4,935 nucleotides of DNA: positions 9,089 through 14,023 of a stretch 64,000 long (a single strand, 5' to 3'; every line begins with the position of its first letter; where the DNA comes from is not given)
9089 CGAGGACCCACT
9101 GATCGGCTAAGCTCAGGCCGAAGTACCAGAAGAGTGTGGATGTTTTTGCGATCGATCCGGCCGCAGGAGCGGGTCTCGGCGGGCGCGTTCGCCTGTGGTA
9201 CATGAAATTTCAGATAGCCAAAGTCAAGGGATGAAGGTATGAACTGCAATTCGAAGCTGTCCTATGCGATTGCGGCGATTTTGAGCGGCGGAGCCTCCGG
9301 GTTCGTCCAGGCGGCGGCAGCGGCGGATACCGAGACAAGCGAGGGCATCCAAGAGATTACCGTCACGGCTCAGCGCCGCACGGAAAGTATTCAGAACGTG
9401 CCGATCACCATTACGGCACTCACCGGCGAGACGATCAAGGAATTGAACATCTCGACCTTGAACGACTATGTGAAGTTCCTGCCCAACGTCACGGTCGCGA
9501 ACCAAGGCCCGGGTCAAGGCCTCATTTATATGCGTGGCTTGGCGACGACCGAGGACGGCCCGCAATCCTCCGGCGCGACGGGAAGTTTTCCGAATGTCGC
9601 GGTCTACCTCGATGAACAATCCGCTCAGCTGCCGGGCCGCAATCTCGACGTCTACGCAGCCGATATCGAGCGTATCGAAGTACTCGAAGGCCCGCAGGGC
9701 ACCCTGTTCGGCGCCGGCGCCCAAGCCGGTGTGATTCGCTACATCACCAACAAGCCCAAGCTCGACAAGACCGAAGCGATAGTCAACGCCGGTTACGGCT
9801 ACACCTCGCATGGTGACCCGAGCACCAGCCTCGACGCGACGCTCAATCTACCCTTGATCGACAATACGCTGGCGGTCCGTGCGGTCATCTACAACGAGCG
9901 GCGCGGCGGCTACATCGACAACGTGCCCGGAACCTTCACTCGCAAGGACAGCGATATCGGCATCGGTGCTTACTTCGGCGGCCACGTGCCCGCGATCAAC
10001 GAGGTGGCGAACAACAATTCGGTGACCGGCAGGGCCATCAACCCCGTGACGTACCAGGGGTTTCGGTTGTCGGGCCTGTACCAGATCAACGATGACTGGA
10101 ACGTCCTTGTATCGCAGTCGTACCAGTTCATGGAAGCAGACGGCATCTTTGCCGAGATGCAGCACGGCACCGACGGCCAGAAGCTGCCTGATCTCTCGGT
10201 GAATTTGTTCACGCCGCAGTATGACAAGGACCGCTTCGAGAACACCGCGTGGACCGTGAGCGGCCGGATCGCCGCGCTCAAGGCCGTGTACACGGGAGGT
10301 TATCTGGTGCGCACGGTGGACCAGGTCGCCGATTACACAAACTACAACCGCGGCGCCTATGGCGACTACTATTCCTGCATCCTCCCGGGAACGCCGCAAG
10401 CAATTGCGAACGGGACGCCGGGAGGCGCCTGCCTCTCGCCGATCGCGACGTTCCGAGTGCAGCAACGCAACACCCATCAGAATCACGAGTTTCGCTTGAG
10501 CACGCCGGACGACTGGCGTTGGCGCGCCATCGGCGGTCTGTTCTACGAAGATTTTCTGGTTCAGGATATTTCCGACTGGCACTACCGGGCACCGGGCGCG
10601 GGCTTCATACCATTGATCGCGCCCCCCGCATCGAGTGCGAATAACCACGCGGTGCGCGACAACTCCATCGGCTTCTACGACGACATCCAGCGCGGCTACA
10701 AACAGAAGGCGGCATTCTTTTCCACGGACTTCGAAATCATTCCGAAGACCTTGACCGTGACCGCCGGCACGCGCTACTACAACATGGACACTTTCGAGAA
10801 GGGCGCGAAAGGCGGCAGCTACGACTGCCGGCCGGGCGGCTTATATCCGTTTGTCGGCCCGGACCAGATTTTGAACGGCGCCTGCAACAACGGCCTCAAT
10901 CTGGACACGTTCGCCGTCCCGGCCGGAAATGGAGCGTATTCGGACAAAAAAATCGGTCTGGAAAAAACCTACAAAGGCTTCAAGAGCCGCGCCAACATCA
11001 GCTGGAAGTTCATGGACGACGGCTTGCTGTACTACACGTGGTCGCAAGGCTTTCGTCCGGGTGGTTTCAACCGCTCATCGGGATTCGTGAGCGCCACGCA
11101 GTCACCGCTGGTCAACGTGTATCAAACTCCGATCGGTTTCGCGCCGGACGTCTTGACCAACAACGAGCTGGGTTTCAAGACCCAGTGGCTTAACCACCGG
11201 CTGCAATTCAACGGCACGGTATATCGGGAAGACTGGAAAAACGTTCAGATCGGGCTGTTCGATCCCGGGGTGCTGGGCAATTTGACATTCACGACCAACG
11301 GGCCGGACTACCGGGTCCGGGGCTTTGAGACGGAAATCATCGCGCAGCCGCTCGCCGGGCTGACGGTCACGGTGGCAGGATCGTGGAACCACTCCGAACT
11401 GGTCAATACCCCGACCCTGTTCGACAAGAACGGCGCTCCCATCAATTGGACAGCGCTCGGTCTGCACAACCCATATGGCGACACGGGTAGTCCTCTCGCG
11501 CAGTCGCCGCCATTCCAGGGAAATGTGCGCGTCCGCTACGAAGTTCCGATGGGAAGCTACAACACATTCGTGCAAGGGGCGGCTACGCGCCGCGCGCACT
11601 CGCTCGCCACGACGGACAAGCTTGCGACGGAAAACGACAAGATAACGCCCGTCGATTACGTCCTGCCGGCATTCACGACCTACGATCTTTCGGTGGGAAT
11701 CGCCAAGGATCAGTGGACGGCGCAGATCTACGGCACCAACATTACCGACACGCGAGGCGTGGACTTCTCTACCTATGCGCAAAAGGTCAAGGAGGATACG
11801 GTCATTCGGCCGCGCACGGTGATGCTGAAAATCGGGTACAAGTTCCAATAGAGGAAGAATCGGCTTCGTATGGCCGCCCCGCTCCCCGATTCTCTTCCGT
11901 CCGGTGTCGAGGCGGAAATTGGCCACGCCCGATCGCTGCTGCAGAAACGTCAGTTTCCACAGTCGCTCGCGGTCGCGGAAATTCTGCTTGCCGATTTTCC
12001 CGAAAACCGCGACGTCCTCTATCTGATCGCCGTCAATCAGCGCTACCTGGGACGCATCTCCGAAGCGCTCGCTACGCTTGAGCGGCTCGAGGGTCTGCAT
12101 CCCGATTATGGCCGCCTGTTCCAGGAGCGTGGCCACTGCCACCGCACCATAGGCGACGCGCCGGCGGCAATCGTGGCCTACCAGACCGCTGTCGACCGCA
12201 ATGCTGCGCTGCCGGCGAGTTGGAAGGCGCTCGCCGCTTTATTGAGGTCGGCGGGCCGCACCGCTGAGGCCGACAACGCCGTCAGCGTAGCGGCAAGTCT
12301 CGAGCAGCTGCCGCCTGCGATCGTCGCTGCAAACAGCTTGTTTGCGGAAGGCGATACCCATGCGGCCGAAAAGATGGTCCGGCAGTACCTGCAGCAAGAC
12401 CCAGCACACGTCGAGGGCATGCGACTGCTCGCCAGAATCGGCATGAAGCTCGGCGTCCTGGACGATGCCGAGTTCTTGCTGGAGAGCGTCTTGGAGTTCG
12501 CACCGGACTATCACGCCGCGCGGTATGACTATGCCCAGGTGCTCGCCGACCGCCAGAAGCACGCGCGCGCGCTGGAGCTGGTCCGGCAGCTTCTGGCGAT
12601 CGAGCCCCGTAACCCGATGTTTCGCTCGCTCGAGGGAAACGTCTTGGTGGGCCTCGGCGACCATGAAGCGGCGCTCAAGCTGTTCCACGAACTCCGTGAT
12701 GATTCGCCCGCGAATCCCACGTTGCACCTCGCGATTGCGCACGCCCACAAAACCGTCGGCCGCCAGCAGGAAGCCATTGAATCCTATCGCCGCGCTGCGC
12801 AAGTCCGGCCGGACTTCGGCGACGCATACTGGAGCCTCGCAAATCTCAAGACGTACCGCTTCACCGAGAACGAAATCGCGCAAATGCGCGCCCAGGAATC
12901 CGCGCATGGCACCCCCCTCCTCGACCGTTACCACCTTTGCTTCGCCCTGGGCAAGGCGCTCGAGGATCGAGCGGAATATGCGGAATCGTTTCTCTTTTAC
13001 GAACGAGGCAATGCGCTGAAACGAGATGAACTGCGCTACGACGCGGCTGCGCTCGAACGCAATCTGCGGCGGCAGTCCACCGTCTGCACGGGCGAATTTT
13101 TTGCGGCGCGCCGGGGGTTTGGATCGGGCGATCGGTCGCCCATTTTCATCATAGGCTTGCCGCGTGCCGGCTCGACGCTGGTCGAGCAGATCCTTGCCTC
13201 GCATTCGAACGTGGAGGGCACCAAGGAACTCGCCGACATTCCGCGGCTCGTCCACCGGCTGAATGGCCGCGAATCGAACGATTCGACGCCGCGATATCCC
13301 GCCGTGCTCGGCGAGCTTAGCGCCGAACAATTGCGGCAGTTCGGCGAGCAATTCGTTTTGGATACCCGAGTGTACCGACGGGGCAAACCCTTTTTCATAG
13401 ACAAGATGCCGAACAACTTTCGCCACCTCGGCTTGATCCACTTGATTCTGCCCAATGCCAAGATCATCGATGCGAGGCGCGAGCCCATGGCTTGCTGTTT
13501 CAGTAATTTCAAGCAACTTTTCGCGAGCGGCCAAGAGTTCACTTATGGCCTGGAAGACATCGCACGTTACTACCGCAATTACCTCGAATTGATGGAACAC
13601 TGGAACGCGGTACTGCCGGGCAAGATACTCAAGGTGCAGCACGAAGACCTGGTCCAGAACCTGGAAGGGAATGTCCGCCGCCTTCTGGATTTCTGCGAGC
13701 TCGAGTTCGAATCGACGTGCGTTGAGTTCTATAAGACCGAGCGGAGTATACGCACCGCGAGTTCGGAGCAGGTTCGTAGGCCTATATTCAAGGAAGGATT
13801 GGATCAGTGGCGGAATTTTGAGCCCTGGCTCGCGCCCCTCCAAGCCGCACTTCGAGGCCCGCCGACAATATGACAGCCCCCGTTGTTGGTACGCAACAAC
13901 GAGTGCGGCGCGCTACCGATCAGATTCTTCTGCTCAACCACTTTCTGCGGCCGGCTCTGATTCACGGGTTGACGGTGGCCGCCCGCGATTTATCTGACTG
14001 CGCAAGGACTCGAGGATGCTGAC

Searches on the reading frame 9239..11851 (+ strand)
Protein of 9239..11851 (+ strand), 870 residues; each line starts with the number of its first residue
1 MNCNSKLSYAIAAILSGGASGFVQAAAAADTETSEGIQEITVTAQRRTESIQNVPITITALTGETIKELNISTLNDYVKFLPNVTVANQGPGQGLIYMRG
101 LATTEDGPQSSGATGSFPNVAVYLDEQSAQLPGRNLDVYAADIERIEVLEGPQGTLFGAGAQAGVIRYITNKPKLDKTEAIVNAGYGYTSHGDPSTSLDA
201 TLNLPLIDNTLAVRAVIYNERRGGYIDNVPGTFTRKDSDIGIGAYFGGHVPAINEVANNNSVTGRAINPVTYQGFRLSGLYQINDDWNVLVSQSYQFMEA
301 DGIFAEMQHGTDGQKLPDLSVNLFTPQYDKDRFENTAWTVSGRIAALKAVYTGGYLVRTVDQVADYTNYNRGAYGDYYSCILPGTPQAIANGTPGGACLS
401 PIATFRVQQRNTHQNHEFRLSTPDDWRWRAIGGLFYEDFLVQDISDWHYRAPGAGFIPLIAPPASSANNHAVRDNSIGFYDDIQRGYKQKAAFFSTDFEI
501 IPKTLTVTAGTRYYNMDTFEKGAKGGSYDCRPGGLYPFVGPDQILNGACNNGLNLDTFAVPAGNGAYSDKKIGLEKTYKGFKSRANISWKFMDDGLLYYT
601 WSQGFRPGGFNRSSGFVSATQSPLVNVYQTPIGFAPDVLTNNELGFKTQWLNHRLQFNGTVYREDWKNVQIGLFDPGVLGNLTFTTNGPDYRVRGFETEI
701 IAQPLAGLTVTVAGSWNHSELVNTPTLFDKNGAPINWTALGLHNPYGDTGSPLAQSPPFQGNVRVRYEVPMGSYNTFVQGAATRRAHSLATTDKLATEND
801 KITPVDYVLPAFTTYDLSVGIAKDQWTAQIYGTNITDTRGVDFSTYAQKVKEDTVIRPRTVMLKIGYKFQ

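Call 4: search_protein_families(library=pfam, proteins=[window:9239-11851:+])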
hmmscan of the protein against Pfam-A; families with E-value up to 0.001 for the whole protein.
window:9239-11851:+ (870 aa): 2 families
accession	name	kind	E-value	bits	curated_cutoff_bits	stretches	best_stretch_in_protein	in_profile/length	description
PF00593.30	TonB_dep_Rec_b-barrel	-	4.8e-24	86.4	27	1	384-835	102-436/436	TonB dependent receptor-like, beta-barrel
PF07715.20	Plug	-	6.3e-16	59.3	23.9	1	51-165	2-107/107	TonB-dependent Receptor Plug Domain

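Call 44: search_protein_families(library=ncbifam, proteins=[window:9239-11851:+], max_evalue=0.001)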
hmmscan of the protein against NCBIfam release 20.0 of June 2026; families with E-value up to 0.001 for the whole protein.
window:9239-11851:+ (870 aa): 19 families
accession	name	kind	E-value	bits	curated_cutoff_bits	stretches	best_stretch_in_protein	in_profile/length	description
TIGR01783.1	TonB-siderophor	subfamily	5.4e-24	84.8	223.5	2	54-228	2-161/649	TonB-dependent siderophore receptor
TIGR01785.1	TonB-hemin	subfamily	4.7e-21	74.9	316.85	2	38-174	2-132/677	TonB-dependent heme/hemoglobin receptor family protein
TIGR01786.1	TonB-hemlactrns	subfamily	1.5e-19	69.8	323.75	1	38-869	1-719/719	TonB-dependent hemoglobin/transferrin/lactoferrin family receptor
NF053590.1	TonB_dep_TOL0244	equivalog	3.5e-17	62.2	645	1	137-174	106-143/604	TOL_0244 family TonB-dependent receptor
NF010010.0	PRK13483.1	equivalog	2.3e-10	39.1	927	1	21-214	17-207/660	ligand-gated channel protein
NF010651.0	PRK14050.1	equivalog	1.6e-09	36.5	884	1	39-192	64-204/730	TonB-dependent siderophore receptor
NF007926.1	PRK10641.1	equivalog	1.8e-09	36.7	836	1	25-239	15-215/617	TonB-dependent vitamin B12 receptor BtuB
NF007478.2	PRK10064.1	equivalog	3.4e-09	35.5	745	1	35-215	28-203/663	catecholate siderophore receptor CirA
TIGR01779.1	TonB-B12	equivalog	3.7e-09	35.7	599.7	1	20-212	11-190/614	TonB-dependent vitamin B12 receptor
NF010011.0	PRK13484.1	equivalog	5.4e-09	34.8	1197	1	10-214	6-204/682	IreA family TonB-dependent siderophore receptor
NF010038.0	PRK13513.1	equivalog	1.1e-08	34.1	942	1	23-215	21-210/659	ligand-gated channel protein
NF010012.0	PRK13486.1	equivalog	1.1e-06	27.3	924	1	141-214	128-202/696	TonB-dependent receptor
NF010051.0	PRK13528.1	subfamily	4.8e-06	25.1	583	1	138-214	139-216/727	FepA family TonB-dependent siderophore receptor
NF007465.0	PRK10044.1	equivalog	6.9e-06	24.5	803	1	41-177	66-193/726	ferrichrome porin FhuA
NF049945.1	TonB_dep_FCYXU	equivalog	7.7e-06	24.8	825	0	6-179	6-175/697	TonB-dependent receptor, FCYXU motif-type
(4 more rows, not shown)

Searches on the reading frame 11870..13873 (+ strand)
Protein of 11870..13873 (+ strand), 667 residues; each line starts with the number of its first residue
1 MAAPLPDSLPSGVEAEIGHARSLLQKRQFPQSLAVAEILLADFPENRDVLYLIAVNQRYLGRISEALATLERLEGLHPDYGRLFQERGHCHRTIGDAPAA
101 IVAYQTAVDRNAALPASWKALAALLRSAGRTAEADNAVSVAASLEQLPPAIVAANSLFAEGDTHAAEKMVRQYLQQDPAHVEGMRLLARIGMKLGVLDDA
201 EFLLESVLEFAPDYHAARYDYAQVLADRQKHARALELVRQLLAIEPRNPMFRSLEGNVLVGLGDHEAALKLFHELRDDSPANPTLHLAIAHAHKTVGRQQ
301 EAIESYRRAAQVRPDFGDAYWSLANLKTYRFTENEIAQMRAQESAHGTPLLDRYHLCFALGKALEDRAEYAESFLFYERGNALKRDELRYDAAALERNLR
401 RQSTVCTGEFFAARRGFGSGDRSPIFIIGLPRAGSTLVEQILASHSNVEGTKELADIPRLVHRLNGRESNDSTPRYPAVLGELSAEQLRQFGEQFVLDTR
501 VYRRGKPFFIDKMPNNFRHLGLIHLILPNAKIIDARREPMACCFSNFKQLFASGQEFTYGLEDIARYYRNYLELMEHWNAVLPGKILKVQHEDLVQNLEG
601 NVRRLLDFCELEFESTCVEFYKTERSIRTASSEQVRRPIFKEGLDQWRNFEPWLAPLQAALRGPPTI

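Call 4: search_protein_families(library=pfam, proteins=[window:11870-13873:+])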
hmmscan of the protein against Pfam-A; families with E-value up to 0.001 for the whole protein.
window:11870-13873:+ (667 aa): 23 families
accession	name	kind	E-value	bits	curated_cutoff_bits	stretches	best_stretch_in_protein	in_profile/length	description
PF13469.12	Sulfotransfer_3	-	3.9e-49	168.3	27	1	424-614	1-215/216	Sulfotransferase family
PF14559.12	TPR_19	-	5.3e-24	84.8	25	3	157-213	1-57/68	Tetratricopeptide repeat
PF13432.12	TPR_16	-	3.6e-19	69.3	32.7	3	19-79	3-63/65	Tetratricopeptide repeat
PF13428.12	TPR_14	-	3.7e-19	67.7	23.5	0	153-190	7-44/44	Tetratricopeptide repeat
PF07719.23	TPR_2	-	4.6e-14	51.8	27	0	285-315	3-33/34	Tetratricopeptide repeat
PF23914.1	TPR_CcmH_CycH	-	9.4e-14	52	42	1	170-282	39-154/158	Cytochrome c-type biogenesis protein H TPR domain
PF13414.12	TPR_11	-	2.8e-13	49.8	26.8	1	297-326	8-37/42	TPR repeat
PF13181.12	TPR_8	-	4.9e-13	48.6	25.7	0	286-315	4-33/34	Tetratricopeptide repeat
PF12895.13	ANAPC3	-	7e-11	42.7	27.2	1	197-273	5-80/82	Anaphase-promoting complex, cyclosome, subunit 3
PF00515.34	TPR_1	-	1.3e-10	41.1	27.8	0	286-316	4-34/34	Tetratricopeptide repeat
PF00685.33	Sulfotransfer_1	-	2e-10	41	22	1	424-625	3-195/255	Sulfotransferase domain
PF13371.12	TPR_9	-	4e-09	36.8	35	0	225-286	5-66/73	Tetratricopeptide repeat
PF13431.12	TPR_17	-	5.1e-09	36.1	24.4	0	204-235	2-33/34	Tetratricopeptide repeat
PF13429.12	TPR_15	-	9.6e-08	32.2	26.2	1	167-309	130-273/280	Tetratricopeptide repeat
PF13174.12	TPR_6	-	4.8e-07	30.4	26.3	0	48-79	1-32/33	Tetratricopeptide repeat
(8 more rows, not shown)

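Call 44: search_protein_families(library=ncbifam, proteins=[window:11870-13873:+], max_evalue=0.001)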
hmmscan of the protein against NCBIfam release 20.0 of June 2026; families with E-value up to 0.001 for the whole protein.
window:11870-13873:+ (667 aa): 19 families
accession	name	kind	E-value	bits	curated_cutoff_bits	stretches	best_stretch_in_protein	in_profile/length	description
TIGR02917.1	PEP_TPR_lipo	equivalog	1.3e-24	86.2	312.2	2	158-327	510-679/899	XrtA/PEP-CTERM system TPR-repeat protein PrsT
NF040959.1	MamA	equivalog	3.1e-17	62.7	200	1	156-311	46-201/204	magnetosome protein MamA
TIGR03939.1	PGA_TPR_OMP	equivalog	9.7e-14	50.5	366.65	2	171-275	385-489/800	poly-beta-1,6 N-acetyl-D-glucosamine export porin PgaA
NF033920.0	C39_PA2778_fam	equivalog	5.4e-12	45.7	150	1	151-245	160-254/255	PA2778 family cysteine peptidase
NF052400.1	M48_BAM_BepA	equivalog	2.5e-10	39.7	570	1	215-343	307-435/483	beta-barrel assembly-enhancing protease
NF052415.1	T3SS_chap_SctY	equivalog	5.4e-10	39.7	70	2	180-269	5-97/106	type III secretion apparatus assembly chaperone SctY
TIGR02552.1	LcrH_SycD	equivalog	1.4e-09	37.8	104.8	1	263-325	32-94/136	SycD/LcrH family type III secretion system chaperone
NF033762.1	social_mot_Tgl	equivalog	3e-08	33.3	225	1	264-327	46-110/252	social motility TPR repeat lipoprotein Tgl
TIGR02521.1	type_IV_pilW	equivalog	1.5e-07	31.2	154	0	95-275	45-229/234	type IV pilus biogenesis/stability protein PilW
NF002725.1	PRK02603.1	equivalog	8.3e-07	29.2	143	0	72-137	63-128/173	photosystem I assembly protein Ycf3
TIGR04510.1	mod_pep_cyc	subfamily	1.7e-06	26.8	400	0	207-346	493-630/814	putative peptide modification system cyclase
NF033758.1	gliding_GltE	equivalog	2.4e-06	26.8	225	1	160-327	99-266/411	adventurous gliding motility TPR repeat lipoprotein GltE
NF047371.1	FlcA_CTERM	equivalog_domain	4.8e-06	25.3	300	0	199-250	173-226/646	periplasmic flagellar collar protein FlcA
TIGR00540.1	TPR_hemY_coli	hypoth_equivalog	7.8e-06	24.9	142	0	120-239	266-383/385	heme biosynthesis-associated TPR protein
NF007468.0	PRK10049.1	equivalog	1.2e-05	23.8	1043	0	200-288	120-207/817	poly-beta-1,6 N-acetyl-D-glucosamine export porin PgaA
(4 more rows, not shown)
